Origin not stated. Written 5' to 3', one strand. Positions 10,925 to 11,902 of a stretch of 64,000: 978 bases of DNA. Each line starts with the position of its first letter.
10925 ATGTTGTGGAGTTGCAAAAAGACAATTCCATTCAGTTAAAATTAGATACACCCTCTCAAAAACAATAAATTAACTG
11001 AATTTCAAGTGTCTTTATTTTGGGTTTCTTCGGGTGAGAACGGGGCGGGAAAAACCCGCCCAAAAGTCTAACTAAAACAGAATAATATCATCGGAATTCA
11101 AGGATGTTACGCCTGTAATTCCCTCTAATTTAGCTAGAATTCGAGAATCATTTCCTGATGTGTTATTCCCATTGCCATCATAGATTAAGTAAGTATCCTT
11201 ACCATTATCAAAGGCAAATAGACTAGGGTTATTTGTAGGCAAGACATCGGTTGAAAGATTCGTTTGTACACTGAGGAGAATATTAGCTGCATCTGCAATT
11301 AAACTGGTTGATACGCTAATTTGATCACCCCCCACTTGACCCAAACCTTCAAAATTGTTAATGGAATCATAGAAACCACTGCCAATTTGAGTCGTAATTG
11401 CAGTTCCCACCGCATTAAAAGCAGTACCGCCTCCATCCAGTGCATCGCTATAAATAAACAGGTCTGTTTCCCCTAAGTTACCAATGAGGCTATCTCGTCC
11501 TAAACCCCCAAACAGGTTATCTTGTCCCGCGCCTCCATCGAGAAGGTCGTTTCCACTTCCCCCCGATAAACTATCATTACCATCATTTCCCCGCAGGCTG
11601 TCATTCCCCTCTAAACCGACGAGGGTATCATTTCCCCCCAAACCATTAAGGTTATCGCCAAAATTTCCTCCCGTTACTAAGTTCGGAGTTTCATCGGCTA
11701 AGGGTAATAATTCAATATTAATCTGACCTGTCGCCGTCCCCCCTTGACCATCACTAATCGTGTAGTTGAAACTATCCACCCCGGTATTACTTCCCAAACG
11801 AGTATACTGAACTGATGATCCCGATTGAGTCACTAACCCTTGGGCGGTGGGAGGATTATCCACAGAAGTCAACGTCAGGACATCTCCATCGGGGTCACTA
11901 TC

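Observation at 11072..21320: Two tandem giant RTX proteins sharing an N-terminal module: candidate surface-fibril proteins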

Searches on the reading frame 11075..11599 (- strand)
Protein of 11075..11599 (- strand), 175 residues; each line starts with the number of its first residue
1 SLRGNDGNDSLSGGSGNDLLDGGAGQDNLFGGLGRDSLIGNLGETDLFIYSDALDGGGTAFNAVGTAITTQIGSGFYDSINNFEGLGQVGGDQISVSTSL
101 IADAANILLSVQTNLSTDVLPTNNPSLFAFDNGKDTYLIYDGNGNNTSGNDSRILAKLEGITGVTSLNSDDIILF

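Call 74: search_protein_families(library=pfam, proteins=[window:11075-11599:-], max_evalue=10)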
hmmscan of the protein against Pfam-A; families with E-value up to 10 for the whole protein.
window:11075-11599:- (175 aa): 1 family
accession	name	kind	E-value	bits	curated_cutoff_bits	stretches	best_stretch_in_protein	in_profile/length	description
PF00353.25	HemolysinCabind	-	9.4e-09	35.5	23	1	4-38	2-36/36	RTX calcium-binding nonapeptide repeat (4 copies)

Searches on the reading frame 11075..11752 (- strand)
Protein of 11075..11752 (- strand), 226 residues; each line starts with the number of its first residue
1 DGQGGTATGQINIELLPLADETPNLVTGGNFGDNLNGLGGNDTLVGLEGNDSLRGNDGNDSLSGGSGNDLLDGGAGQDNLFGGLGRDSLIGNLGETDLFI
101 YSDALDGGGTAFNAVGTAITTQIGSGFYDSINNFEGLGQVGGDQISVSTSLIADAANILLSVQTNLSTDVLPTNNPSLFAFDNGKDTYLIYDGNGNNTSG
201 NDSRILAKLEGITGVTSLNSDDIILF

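Call 93: predict_structure(alignment_id=A5)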
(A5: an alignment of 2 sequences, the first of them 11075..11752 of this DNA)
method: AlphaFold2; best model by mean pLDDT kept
length: 226 residues; sequences in the alignment: 2
mean_pLDDT: 51.0   pTM: 0.44
mean pLDDT of the five models: 51.0, 46.3, 46.3, 44.8, 37.3
residues with pLDDT >= 90: 0; 70-90: 49; 50-70: 63; < 50: 114
segments of 3 or more residues with pLDDT < 50: 1-9, 14-18, 20-22, 102-113, 119-176, 194-203, 216-226
pLDDT, mean of each block of 10 residues (from residue 1): 38 47 57 72 78 82 79 79 68 60 44 48 35 25 24 25 27 43 56 46 52 49 31
secondary structure, 60 per line:
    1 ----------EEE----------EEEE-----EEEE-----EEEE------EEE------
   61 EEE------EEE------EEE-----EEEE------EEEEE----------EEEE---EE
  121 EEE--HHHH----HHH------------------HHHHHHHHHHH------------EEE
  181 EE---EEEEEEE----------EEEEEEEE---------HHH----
elements in order: E11-13 E24-27 E33-36 E42-45 E52-54 E61-63 E70-72 E79-81 E87-90 E97-101 E112-115 E119-123 H126-129 H155-165 E178-182 E186-192 E203-210

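Call 95: fold_search(model_id=the predicted structure, library=pdb)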
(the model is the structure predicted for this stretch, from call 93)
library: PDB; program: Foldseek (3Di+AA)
matches with E <= 10: 182; with E <= 0.001: 0
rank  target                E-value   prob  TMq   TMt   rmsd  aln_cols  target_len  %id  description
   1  4i35                  5.3e-03  0.98  0.29  0.16  11.0       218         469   20  The crystal structure of serralysin (released 2013-11-27)
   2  1af0                  5.3e-03  0.98  0.29  0.16  11.3       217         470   22  SERRATIA PROTEASE IN COMPLEX WITH INHIBITOR (released 1998-03-25)
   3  1smp_A                7.4e-03  0.92  0.27  0.15  11.3       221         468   20  CRYSTAL STRUCTURE OF A COMPLEX BETWEEN SERRATIA MARCESCENS METALLO-PROTEASE AND AN INHIBITOR FROM ERWINIA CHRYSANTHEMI (released 1996-04-03)
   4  1g9k                  1.7e-02  0.77  0.26  0.15  11.1       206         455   18  CRYSTAL STRUCTURE OF A PSYCHROPHILIC ALKALINE PROTEASE FROM PSEUDOMONAS TAC II 18 (released 2003-02-14)
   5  1sat                  1.8e-02  0.91  0.28  0.15  11.4       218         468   22  CRYSTAL STRUCTURE OF THE 50 KDA METALLO PROTEASE FROM S. MARCESCENS (released 1995-07-31)
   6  1om8                  2.3e-02  0.87  0.28  0.16  11.0       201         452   19  CRYSTAL STRUCTURE OF A COLD ADAPTED ALKALINE PROTEASE FROM PSEUDOMONAS TAC II 18, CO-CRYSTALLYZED WITH 10 mM EDTA (released 2003-07-15)
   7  1k7i                  2.6e-02  0.82  0.26  0.14  10.8       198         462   19  PrtC from Erwinia chrysanthemi: Y228F mutant (released 2002-10-19)
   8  3hb2                  2.9e-02  0.75  0.27  0.15  10.8       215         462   18  PrtC methionine mutants: M226I (released 2009-08-04)
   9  1k7g                  3.6e-02  0.84  0.29  0.16  10.7       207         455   19  PrtC from Erwinia chrysanthemi (released 2002-10-19)
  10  5d7w                  4.0e-02  0.77  0.27  0.15  11.0       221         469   20  Crystal structure of serralysin (released 2016-01-13)
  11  1srp                  4.5e-02  0.75  0.27  0.15  11.3       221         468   20  STRUCTURAL ANALYSIS OF SERRATIA PROTEASE (released 1995-02-14)
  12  1h71                  5.3e-02  0.97  0.27  0.15   7.9       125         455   25  Psychrophilic Protease from Pseudoalteromonas 'TAC II 18' (released 2003-02-13)
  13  9cse                  5.6e-02  0.97  0.27  0.21  11.1       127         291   27  Crystal structure of Repeats-in-Toxin-like domain from Aeromonas hydrophila (released 2025-05-14)
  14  3hbu_P                5.6e-02  0.69  0.26  0.15  10.6       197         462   17  PrtC methionine mutants: M226H DESY (released 2009-07-21)
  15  2z8x                  5.9e-02  0.97  0.30  0.11  11.9       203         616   25  Crystal structure of extracellular lipase from Pseudomonas sp. MIS38 (released 2007-10-30)
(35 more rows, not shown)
